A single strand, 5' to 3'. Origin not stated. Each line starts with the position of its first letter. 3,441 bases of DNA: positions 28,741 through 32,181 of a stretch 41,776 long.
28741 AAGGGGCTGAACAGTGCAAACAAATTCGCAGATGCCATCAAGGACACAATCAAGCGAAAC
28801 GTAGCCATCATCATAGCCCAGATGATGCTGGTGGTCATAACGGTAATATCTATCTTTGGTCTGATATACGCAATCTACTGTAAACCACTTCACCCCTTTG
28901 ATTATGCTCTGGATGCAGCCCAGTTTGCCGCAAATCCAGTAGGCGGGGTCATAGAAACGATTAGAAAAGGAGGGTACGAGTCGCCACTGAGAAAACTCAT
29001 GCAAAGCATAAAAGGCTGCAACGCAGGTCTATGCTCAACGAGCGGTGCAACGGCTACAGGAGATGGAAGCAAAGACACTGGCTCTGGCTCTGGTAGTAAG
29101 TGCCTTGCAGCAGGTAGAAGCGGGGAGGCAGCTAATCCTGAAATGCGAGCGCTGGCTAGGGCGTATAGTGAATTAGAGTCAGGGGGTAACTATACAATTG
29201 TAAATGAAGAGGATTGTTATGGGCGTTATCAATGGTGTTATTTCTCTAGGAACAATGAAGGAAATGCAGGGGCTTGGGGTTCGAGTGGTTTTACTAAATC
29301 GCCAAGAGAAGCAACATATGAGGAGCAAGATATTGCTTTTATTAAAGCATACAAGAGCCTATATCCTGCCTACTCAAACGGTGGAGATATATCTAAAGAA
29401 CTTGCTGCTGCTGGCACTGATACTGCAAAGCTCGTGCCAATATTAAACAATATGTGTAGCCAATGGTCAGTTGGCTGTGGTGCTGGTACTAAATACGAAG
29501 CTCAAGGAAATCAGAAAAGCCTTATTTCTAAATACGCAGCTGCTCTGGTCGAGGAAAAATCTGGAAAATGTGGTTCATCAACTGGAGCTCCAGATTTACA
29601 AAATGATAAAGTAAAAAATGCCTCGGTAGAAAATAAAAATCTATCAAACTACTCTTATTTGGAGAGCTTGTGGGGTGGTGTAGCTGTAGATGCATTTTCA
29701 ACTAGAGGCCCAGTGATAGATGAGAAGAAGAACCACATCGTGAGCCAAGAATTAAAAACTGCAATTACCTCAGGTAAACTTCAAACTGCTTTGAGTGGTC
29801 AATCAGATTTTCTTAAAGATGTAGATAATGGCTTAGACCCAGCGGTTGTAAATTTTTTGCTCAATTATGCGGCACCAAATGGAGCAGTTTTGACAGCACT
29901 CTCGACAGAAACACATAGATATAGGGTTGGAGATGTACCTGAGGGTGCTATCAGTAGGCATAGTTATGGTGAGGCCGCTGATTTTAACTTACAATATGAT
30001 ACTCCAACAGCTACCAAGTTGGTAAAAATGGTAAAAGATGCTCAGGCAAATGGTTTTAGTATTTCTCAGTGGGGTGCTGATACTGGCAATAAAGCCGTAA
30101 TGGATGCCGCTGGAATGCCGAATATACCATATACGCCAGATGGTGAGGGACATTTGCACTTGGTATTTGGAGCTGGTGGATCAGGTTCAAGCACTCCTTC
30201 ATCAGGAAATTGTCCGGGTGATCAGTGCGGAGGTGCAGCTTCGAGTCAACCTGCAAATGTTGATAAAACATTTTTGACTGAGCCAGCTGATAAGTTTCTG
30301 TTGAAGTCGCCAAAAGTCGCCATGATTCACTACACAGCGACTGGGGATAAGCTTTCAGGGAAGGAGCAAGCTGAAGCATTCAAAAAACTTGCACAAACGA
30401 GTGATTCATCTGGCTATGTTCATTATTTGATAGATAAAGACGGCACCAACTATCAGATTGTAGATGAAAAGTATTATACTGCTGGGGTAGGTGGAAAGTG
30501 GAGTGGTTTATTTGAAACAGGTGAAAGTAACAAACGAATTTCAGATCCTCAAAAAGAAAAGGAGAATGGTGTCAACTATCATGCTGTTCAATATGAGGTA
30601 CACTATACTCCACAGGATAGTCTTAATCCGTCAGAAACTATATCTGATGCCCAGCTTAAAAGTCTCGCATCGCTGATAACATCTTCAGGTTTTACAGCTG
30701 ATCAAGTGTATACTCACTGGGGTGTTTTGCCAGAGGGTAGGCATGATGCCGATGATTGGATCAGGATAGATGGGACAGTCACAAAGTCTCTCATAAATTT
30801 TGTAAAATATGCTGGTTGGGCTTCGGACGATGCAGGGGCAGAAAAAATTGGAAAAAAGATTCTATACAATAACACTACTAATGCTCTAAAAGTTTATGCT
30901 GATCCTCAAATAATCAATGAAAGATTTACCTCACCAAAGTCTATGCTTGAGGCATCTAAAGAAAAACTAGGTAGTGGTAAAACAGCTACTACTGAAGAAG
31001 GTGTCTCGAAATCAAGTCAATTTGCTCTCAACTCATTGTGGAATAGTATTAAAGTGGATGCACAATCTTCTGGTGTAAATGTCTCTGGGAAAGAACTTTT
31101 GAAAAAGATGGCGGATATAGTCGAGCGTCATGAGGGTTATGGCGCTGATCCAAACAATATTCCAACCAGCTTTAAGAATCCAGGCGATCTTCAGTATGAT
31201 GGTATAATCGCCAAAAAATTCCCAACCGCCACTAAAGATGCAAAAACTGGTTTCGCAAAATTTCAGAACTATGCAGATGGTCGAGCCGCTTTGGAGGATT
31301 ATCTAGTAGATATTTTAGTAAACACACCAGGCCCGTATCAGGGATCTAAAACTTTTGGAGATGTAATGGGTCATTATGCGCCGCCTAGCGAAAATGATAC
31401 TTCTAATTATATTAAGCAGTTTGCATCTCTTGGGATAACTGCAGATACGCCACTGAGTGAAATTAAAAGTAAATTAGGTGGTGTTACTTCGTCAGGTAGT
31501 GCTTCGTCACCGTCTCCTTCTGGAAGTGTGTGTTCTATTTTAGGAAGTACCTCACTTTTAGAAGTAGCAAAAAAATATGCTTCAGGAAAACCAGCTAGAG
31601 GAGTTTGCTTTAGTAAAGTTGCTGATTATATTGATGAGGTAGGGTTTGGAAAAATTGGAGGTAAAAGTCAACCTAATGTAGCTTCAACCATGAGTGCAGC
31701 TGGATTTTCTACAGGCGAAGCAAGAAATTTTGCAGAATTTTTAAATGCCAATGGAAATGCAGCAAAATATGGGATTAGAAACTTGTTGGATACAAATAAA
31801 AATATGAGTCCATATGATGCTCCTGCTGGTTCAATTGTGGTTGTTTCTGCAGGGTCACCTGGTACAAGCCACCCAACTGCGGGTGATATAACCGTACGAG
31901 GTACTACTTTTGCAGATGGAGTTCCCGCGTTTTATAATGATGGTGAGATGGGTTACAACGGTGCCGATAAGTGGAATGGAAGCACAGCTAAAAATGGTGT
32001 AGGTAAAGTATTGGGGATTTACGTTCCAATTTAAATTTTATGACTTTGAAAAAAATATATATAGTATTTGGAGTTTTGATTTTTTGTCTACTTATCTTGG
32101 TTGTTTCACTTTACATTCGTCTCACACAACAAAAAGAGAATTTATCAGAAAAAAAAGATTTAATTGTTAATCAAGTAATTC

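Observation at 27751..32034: Membrane-anchored enzyme combining four to five different peptidoglycan-cleaving chemistries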

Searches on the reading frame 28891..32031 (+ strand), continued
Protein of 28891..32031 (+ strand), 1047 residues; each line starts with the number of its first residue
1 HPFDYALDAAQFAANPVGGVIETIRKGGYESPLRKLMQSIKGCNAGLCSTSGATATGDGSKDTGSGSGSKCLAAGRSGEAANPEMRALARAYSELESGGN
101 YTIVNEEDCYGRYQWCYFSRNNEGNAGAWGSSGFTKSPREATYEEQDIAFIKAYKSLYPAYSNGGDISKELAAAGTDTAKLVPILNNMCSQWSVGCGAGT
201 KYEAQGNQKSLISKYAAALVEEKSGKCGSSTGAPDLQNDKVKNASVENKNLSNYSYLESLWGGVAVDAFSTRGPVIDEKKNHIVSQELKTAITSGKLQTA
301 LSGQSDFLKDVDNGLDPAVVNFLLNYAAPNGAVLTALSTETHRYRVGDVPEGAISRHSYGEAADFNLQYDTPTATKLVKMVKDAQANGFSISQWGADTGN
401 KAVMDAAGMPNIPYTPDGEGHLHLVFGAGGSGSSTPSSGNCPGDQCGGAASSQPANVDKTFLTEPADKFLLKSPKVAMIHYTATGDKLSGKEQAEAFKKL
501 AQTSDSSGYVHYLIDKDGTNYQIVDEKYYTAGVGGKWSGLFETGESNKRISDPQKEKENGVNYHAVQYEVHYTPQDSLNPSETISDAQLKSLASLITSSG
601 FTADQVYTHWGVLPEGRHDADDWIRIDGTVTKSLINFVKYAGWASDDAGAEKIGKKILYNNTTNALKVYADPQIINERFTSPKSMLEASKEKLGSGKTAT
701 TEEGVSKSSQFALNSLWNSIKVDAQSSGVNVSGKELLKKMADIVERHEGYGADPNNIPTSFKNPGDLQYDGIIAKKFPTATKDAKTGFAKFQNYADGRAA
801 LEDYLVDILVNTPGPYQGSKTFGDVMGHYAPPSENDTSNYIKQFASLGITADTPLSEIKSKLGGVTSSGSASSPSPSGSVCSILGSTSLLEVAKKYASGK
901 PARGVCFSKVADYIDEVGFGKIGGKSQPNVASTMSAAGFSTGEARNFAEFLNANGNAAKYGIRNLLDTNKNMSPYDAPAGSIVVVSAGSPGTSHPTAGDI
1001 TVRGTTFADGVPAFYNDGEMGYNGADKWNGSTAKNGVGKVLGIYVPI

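Call 100: find_encoding_contigs(protein=P0013, flank=10000, max_places=1)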
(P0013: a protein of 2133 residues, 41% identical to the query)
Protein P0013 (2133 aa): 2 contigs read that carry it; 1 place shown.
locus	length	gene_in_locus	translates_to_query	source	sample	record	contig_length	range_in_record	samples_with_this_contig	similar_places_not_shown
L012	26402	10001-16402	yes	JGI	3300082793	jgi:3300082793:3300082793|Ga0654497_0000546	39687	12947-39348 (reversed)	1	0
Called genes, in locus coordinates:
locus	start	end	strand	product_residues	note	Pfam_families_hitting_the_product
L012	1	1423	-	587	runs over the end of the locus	?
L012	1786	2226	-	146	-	PF01850:PIN, PF13470:PIN_3 (weak)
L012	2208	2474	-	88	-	-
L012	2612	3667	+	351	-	PF02661:Fic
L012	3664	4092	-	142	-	-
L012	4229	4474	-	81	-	PF04226:Transgly_assoc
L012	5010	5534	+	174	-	-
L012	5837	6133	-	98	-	PF15738:YafQ_toxin (weak)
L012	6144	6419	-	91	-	-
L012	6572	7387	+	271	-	-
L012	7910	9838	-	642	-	PF00012:HSP70, PF06723:MreB_Mbl, PF02782:FGGY_C (faint)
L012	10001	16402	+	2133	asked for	PF02557:VanY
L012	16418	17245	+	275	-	-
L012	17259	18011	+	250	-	-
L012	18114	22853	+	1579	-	-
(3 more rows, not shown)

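Call 101: find_encoding_contigs(protein=P0023, flank=10000, max_places=1)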
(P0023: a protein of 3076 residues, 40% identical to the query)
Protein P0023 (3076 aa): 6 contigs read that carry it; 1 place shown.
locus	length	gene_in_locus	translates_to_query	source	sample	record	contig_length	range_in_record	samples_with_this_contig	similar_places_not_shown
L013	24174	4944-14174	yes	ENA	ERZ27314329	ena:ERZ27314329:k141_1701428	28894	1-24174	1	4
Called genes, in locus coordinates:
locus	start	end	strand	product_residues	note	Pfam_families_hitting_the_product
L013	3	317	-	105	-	?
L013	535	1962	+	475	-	PF28494:GlyRS_ins_1 (faint), PF00587:tRNA-synt_2b, PF03129:HGTP_anticodon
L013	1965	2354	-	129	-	PF01850:PIN, PF13470:PIN_3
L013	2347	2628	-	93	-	-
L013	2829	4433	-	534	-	PF00702:Hydrolase, PF13419:HAD_2, PF00009:GTP_EFTU, PF01926:MMR_HSR1 (weak), PF14714:KH_dom-like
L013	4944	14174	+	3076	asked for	PF01510:Amidase_2 (weak), PF02557:VanY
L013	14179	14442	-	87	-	PF05016:ParE_toxin (weak), PF06769:YoeB_toxin (weak)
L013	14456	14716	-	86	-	-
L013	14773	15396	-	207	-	PF00551:Formyl_trans_N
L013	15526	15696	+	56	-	-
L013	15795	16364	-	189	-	-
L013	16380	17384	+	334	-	PF04203:Sortase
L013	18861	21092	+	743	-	-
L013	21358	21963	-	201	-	-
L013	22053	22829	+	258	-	-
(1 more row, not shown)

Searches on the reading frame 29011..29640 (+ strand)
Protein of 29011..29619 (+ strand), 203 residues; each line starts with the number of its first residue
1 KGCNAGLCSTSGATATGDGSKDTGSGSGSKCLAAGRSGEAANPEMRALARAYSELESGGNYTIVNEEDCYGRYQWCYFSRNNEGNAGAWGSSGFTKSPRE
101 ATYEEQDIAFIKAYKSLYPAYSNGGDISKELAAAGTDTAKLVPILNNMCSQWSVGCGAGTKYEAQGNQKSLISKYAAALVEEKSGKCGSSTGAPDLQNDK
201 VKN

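Call 11: search_protein_families(library=pfam, proteins=[window:29011-29619:+], max_evalue=10)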
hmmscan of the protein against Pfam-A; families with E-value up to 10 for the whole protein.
seq(203 aa): 0 families

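Call 20: search_protein_families(library=phrogs, proteins=[window:29011-29619:+], max_evalue=1)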
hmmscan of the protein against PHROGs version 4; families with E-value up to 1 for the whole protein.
seq(203 aa): 1 family
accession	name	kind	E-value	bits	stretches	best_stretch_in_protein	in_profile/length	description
phrog_34340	-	unknown function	0.04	15.1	1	111-159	4-52/67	-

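Call 38: search_solved_structures(query=A1, max_evalue=10, show_alignments=2)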
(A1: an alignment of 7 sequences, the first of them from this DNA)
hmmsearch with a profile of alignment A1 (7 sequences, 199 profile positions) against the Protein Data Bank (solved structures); distinct sequences matched with E-value up to 10: 1.
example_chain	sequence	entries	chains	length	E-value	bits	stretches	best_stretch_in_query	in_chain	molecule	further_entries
4cge_A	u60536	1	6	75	0.39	13.8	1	37-80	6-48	RESUSCITATION-PROMOTING FACTOR RPFE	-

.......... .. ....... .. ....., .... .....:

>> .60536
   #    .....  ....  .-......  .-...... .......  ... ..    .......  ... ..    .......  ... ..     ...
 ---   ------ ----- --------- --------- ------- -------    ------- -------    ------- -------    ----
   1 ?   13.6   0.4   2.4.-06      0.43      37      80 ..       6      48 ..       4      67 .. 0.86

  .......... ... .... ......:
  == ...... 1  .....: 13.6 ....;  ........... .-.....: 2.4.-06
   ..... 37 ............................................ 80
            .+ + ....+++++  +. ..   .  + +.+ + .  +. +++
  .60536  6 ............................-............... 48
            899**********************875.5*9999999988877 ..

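Call 46: search_protein_families(library=pfam, alignment_id=A5, max_evalue=1)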
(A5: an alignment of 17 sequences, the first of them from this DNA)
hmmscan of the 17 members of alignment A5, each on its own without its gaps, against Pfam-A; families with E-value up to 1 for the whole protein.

A. member 1, seq(195 aa): 1 family
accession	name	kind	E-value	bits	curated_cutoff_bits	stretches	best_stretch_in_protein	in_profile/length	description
PF06737.19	Transglycosylas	-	0.47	11.6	27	1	39-93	12-60/77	Transglycosylase-like domain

B. families by the number of members that match (of 17 scanned): 7 families
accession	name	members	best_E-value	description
PF13539.11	Peptidase_M15_4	4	0.0015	D-alanyl-D-alanine carboxypeptidase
PF06737.19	Transglycosylas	2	0.00073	Transglycosylase-like domain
PF08291.16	Peptidase_M15_3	2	0.018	Peptidase M15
PF21373.2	ZNHIT3_C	1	0.0051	Zinc finger HIT domain-containing protein 3, C-terminal domain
PF21483.2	CdiA_helical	1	0.07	Toxin CdiA-like, helical domain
PF07166.16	DUF1398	1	0.077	Protein of unknown function (DUF1398)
PF17930.7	LpxI_N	1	0.086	LpxI N-terminal domain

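Call 48: find_homologous_proteins(query=A1, max_evalue=0.001)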
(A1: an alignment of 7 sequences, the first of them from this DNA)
Query A1 (7 sequences): 8000 candidates shared short words with the query, none scored E <= 0.001.

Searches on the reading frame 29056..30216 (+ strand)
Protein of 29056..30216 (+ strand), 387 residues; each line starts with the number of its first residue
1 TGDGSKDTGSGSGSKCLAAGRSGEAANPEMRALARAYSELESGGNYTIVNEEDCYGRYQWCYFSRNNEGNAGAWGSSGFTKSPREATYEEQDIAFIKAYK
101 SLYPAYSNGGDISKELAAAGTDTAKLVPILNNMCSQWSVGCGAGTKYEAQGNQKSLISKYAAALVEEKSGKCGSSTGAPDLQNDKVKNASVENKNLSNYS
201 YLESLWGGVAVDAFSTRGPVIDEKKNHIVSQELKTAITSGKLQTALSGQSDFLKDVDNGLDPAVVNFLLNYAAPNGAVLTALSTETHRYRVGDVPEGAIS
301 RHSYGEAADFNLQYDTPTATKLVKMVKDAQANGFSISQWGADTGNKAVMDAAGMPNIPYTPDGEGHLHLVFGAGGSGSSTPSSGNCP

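Call 80: predict_structure(alignment_id=A7)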
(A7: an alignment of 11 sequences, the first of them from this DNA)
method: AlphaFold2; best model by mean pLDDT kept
length: 387 residues; sequences in the alignment: 11
mean_pLDDT: 70.5   pTM: 0.46
mean pLDDT of the five models: 70.5, 67.6, 66.5, 65.3, 64.4
residues with pLDDT >= 90: 60; 70-90: 192; 50-70: 54; < 50: 81
segments of 3 or more residues with pLDDT < 50: 64-71, 139-144, 175-225, 375-387
pLDDT, mean of each block of 10 residues (from residue 1): 67 84 87 91 84 79 44 67 84 87 80 92 87 59 50 82 88 48 30 30 29 28 58 88 88 86 88 92 77 54 75 83 89 79 78 74 74 49 28
secondary structure, 60 per line:
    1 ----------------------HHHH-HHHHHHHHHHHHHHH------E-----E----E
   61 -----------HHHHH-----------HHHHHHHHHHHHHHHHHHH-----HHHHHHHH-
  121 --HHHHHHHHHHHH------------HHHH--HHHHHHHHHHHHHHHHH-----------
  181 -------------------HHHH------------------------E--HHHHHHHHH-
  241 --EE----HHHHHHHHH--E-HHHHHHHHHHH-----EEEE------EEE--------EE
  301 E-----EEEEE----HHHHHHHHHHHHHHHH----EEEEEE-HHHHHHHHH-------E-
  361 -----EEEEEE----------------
elements in order: H23-26 H28-42 H72-76 H88-106 H112-119 H123-134 H147-150 H153-169 H200-203 H231-239 H249-257 H262-272 E278-281 E288-290 E299-301 E307-311 H316-331 E336-341 H343-351 E366-371

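Call 82: fold_search(model_id=the predicted structure, library=pdb)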
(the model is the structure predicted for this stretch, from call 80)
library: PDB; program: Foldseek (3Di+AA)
matches with E <= 10: 127; with E <= 0.001: 0
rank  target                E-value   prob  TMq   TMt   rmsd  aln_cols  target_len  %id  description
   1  1u10_C                2.5e-02  0.99  0.25  0.38   5.1       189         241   11  MEPA, active form with ZN in P1 (released 2004-09-07)
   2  8gf0                  1.4e-01  0.75  0.19  0.15   8.2       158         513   19  Crystal structure of soluble lytic transglycosylase Cj0843 of Campylobacter jejuni in complex with LV8044 inhibitor (released 2023-05-24)
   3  3w6f_A                2.8e-01  0.54  0.20  0.41   6.1       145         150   16  Crystal structure of catalytic domain of chitinase from Ralstonia sp. A-471 (E162Q) in complex with disaccharide (released 2013-05-15)
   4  7lam_A                4.4e-01  0.51  0.21  0.16   8.4       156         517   17  Crystal structure of Campylobacter jejuni Cj0843c lytic transglycosylase in complex with N,N',N''-triacetylchitotriose (released 2021-04-21)
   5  5o2n_A                4.7e-01  0.44  0.21  0.15   8.3       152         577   12  Lytic transglycosylase in action (released 2018-03-14)
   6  8gfc                  4.9e-01  0.47  0.21  0.16   8.5       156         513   18  Crystal structure of soluble lytic transglycosylase Cj0843 of Campylobacter jejuni in complex with Fv17b inhibitor (released 2023-05-24)
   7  3w6d_A                4.9e-01  0.44  0.20  0.41   6.1       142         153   15  Crystal structure of catalytic domain of chitinase from Ralstonia sp. A-471 (E141Q) in complex with tetrasaccharide (released 2013-05-15)
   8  3w6b_A                5.5e-01  0.41  0.20  0.40   6.1       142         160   16  Crystal structure of catalytic domain of chitinase from Ralstonia sp. A-471 (released 2013-05-15)
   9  3w6e_B                5.8e-01  0.38  0.20  0.40   6.1       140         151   16  Crystal structure of catalytic domain of chitinase from Ralstonia sp. A-471 (E162Q) (released 2013-05-15)
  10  8rhi_B                5.8e-01  0.28  0.19  0.25   9.2       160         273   11  Lytic Transglycosylase MltD of Pseudomonas aeruginosa in a ternary complex bound to Bulgecin A and chito-tetraose (released 2024-04-17)
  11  8gez                  6.1e-01  0.41  0.19  0.15   8.3       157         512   19  Crystal structure of soluble lytic transglycosylase Cj0843 of Campylobacter jejuni in complex with LV8036 inhibitor (released 2023-05-24)
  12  5mpq                  6.1e-01  0.41  0.21  0.15   7.4       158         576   12  Bulgecin A: The key to a broad-spectrum inhibitor that targets lytic transglycosylases (released 2017-03-29)
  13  6cfc                  6.5e-01  0.30  0.18  0.15   8.7       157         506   18  Crystal structure of soluble lytic transglycosylase Cj0843 of Campylobacter jejuni in complex with Bulgecin A (released 2018-05-30)
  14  5aa3_A                6.9e-01  0.38  0.21  0.20   8.2       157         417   12  Crystal structure of MltF from Pseudomonas aeruginosa in the presence of tetrasaccharide and tetrapeptide (released 2016-10-12)
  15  8gfb                  6.9e-01  0.35  0.20  0.15   8.4       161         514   19  Crystal structure of soluble lytic transglycosylase Cj0843 of Campylobacter jejuni in complex with Fv16b inhibitor (released 2023-05-24)
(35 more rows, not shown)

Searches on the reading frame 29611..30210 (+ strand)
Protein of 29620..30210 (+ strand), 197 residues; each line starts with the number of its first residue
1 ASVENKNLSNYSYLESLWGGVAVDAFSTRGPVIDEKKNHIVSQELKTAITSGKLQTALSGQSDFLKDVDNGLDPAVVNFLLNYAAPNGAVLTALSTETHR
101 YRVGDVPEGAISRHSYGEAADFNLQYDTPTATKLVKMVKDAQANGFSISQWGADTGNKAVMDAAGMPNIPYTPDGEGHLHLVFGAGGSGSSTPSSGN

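Call 11: search_protein_families(library=pfam, proteins=[window:29620-30210:+], max_evalue=10)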
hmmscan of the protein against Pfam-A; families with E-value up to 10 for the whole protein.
seq(197 aa): 1 family
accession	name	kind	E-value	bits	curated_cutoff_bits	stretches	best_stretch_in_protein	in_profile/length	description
PF13539.11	Peptidase_M15_4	-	0.0014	19.6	25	1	110-154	5-58/70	D-alanyl-D-alanine carboxypeptidase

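Call 20: search_protein_families(library=phrogs, proteins=[window:29620-30210:+], max_evalue=1)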
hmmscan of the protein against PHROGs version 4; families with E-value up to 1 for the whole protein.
seq(197 aa): 1 family
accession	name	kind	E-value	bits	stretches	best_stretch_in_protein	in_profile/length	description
phrog_5612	-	unknown function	0.096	13.7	1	91-128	5-41/140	-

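Call 40: search_solved_structures(query=A3, max_evalue=10, show_alignments=2)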
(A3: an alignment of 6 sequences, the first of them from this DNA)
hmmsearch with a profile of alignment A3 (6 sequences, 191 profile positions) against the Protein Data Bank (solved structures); distinct sequences matched with E-value up to 10: 6.
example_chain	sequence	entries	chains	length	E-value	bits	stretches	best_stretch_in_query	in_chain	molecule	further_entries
1s3r_A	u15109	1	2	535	0.25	13.9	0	104-144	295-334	intermedilysin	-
6zd0_A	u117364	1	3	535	0.27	13.8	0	104-144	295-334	Thiol-activated cytolysin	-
4bik_A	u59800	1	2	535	0.3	13.7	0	104-144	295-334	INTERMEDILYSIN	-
5imt_A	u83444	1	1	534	0.3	13.6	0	104-144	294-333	Intermedilysin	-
5imw_A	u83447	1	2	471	0.37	13.4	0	104-144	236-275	Intermedilysin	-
2obp_A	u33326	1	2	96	1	11.9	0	156-179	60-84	Putative DNA-binding protein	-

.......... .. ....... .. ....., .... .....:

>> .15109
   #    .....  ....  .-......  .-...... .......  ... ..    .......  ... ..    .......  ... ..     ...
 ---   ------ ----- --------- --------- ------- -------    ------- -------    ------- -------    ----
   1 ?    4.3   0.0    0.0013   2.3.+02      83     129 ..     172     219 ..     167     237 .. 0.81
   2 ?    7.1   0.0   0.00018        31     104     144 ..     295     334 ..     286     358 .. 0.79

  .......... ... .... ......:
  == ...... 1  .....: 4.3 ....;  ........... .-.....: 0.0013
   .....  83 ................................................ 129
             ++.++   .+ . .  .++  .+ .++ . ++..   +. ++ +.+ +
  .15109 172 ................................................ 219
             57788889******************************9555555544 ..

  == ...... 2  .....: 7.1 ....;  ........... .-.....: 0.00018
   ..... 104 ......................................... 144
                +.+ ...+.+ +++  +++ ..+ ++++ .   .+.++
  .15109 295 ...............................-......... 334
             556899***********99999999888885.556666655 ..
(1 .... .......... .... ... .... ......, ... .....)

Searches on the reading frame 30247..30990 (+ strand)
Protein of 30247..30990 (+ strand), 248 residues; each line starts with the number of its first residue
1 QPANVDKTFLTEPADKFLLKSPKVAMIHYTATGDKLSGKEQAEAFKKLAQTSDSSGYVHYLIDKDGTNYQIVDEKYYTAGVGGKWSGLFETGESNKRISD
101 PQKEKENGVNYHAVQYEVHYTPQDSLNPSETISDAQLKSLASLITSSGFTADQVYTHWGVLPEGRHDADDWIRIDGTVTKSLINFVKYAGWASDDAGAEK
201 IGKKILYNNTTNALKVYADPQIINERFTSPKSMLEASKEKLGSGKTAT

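Call 11: search_protein_families(library=pfam, proteins=[window:30247-30990:+], max_evalue=10)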
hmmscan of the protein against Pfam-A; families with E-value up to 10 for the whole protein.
seq(248 aa): 1 family
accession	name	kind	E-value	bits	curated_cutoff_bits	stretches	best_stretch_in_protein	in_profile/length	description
PF01510.30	Amidase_2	-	5.3e-11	43.4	26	1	21-145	4-102/131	N-acetylmuramoyl-L-alanine amidase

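Call 63: find_related_loci(query=A6, collection=genome_contigs, flank=10000)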
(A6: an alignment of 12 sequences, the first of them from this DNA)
Query A6 (206 aa) in genome_contigs; peptide patterns used: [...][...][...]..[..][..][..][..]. (x = any residue, [..] = any of these).
10 stretches matched a pattern, but none encodes a relative of the query by tblastn (E <= 1e-3).
